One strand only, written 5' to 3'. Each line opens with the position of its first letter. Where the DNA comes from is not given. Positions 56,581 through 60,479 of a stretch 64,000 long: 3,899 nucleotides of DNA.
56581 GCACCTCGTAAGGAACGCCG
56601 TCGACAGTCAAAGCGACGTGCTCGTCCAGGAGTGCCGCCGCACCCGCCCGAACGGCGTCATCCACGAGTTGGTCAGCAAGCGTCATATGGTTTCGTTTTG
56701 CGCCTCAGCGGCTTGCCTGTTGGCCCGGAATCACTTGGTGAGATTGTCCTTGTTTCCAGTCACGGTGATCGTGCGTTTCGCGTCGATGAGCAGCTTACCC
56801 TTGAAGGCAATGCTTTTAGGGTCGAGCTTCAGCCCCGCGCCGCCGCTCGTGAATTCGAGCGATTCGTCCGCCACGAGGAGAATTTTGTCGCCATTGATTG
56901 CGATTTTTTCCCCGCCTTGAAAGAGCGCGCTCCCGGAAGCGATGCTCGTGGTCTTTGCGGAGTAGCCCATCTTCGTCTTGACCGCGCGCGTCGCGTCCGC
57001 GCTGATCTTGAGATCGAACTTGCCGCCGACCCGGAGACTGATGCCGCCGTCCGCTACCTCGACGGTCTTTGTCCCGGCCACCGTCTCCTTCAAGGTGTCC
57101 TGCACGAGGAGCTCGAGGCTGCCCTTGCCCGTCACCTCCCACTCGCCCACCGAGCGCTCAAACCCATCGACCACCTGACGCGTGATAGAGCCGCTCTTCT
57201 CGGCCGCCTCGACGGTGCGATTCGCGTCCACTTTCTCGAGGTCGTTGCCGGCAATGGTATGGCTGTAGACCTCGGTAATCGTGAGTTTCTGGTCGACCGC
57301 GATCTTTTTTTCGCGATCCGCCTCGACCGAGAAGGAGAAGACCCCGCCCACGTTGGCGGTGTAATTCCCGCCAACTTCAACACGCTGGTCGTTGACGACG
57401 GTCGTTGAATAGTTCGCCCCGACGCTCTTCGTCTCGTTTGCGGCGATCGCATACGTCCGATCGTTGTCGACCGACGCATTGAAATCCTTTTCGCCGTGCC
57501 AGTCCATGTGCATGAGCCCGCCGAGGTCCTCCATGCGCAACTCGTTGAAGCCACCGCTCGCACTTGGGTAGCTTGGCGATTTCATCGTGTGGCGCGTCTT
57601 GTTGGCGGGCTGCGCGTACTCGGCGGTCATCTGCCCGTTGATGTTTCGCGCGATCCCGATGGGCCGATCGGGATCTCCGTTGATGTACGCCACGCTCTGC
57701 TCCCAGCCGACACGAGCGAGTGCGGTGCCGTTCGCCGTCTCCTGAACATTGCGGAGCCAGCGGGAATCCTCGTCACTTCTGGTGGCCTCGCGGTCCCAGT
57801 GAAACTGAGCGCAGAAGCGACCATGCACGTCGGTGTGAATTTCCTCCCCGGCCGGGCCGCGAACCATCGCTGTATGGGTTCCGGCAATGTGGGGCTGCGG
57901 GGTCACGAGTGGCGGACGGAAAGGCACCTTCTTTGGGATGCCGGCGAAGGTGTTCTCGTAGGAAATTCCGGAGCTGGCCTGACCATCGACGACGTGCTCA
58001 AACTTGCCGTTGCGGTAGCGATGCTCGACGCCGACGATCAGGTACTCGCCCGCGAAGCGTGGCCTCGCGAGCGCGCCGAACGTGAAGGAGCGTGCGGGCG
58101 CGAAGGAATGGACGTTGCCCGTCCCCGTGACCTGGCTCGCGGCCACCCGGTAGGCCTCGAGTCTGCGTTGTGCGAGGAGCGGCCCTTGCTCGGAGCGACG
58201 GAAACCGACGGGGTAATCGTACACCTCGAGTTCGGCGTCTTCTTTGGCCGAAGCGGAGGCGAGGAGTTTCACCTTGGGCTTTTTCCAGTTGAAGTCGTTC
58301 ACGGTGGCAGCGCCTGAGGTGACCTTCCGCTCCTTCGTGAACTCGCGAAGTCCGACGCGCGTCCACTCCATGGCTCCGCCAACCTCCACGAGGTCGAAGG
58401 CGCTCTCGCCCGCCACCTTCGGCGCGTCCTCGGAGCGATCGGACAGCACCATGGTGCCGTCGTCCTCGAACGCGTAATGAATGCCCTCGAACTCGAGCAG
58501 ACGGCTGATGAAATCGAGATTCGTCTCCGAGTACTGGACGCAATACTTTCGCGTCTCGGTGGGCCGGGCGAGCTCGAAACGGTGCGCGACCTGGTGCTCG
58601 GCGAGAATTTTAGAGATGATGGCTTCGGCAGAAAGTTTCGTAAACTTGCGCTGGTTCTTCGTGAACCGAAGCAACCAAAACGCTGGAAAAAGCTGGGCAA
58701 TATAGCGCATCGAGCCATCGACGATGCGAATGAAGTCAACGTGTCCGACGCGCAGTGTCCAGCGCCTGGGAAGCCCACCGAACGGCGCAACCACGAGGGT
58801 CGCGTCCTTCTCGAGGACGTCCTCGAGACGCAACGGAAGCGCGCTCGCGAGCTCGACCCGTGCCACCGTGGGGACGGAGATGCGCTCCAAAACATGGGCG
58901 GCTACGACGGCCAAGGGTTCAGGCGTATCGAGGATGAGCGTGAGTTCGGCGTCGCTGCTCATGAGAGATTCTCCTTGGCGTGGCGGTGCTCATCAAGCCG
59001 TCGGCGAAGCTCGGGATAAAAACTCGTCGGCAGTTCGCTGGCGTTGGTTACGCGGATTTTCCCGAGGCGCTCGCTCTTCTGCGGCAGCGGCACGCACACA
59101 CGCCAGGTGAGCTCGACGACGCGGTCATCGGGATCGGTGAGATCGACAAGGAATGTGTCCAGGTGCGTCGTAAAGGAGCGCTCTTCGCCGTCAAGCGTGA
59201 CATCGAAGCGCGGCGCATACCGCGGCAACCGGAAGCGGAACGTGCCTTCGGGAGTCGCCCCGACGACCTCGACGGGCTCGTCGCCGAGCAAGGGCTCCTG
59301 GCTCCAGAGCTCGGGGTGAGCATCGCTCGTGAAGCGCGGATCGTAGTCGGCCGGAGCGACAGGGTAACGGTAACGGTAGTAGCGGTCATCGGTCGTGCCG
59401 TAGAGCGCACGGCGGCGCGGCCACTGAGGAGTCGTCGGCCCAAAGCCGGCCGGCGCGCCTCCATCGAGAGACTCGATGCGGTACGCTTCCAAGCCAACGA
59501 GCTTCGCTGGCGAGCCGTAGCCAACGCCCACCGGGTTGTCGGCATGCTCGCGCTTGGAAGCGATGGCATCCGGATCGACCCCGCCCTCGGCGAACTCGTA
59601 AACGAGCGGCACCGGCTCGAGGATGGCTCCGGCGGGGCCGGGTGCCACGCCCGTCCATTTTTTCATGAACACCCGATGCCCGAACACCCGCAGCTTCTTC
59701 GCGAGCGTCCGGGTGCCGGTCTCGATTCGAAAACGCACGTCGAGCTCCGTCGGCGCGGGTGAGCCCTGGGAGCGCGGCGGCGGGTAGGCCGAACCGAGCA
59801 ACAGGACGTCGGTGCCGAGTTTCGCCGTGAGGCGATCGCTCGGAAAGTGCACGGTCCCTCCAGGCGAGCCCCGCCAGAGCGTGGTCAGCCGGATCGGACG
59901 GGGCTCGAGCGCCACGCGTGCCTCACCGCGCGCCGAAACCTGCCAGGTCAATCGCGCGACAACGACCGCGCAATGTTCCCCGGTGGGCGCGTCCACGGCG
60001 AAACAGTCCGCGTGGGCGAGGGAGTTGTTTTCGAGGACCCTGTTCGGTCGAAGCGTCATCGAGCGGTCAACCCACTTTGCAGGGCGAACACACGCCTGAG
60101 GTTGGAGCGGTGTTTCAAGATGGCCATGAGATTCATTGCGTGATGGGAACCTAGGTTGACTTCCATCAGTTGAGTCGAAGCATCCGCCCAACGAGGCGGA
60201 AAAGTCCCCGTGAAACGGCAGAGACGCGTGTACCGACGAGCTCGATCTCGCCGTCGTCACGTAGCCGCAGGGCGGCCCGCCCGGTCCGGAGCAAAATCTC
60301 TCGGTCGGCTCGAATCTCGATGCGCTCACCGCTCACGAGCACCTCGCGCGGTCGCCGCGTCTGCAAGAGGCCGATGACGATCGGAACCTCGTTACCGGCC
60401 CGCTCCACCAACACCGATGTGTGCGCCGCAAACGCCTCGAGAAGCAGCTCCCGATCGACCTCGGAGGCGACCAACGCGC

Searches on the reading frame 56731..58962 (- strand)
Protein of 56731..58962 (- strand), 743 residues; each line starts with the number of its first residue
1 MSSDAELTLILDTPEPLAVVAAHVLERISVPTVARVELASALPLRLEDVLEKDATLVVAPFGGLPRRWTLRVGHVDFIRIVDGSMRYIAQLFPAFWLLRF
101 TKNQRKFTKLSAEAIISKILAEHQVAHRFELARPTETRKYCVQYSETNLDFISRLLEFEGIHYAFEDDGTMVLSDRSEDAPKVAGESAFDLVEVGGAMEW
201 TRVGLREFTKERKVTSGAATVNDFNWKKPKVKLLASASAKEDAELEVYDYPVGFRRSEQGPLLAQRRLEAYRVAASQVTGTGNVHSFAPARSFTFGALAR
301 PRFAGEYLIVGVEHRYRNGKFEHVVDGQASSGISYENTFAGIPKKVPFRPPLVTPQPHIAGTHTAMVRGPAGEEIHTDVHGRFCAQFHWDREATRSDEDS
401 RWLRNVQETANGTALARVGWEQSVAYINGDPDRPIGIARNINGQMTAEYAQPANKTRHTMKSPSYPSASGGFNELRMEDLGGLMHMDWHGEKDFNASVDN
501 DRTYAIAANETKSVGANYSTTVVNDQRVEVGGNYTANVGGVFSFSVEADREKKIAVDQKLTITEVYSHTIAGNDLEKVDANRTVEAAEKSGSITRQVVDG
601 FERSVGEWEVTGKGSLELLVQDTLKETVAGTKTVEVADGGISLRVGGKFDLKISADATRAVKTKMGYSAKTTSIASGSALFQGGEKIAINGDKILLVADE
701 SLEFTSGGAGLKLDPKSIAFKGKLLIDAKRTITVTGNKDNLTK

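Call 9: search_protein_families(library=pfam, proteins=[window:56731-58962:-])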
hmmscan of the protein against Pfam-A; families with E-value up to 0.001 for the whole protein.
window:56731-58962:- (743 aa): 4 families
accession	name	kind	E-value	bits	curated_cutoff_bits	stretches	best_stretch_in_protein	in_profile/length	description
PF05954.17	Phage_GPD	-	3.1e-62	210.9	30.1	1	26-318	2-303/305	Phage tail baseplate hub (GPD)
PF22178.3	Gp5_trimer_C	-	1.3e-19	70.8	30.9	2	459-540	2-82/112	Bacteriophage T4 gp5 C-terminal trimerisation domain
PF06715.18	Gp5_C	-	1.5e-07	31.5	20.4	0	501-522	2-23/24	Gp5 C-terminal repeat (3 copies)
PF22255.2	Gp44-like_2nd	-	1.4e-05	25.4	27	1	105-174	14-83/84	Baseplate hub protein gp44-like, second domain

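Call 19: find_encoding_contigs(protein=window:56731-58962:-, flank=10000, max_places=4)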
Protein window:56731-58962:- (743 aa): no gene with exactly this product is on record in the collection.

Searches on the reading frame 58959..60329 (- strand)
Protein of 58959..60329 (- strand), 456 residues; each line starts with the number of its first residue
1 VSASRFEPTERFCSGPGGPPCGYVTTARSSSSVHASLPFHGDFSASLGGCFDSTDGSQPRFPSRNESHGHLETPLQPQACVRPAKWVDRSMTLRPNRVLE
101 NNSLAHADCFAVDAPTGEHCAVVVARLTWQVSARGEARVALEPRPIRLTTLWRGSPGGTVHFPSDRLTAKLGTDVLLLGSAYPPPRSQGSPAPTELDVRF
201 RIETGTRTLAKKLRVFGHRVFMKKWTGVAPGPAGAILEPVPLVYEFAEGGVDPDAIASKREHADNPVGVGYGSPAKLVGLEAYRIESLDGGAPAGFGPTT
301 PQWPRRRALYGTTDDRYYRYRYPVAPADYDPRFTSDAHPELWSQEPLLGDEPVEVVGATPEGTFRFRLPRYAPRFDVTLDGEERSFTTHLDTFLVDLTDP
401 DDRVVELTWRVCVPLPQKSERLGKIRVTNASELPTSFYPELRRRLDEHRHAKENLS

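Call 9: search_protein_families(library=pfam, proteins=[window:58959-60329:-])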
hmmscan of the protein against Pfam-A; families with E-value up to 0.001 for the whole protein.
window:58959-60329:- (456 aa): 1 family
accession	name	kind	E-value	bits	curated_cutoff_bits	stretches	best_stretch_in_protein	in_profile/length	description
PF09937.14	DUF2169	-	1.2e-57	196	25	1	117-410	2-294/294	Uncharacterized protein conserved in bacteria (DUF2169)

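Call 18: find_encoding_contigs(protein=window:58959-60329:-, flank=10000, max_places=4)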
Protein window:58959-60329:- (456 aa): no gene with exactly this product is on record in the collection.
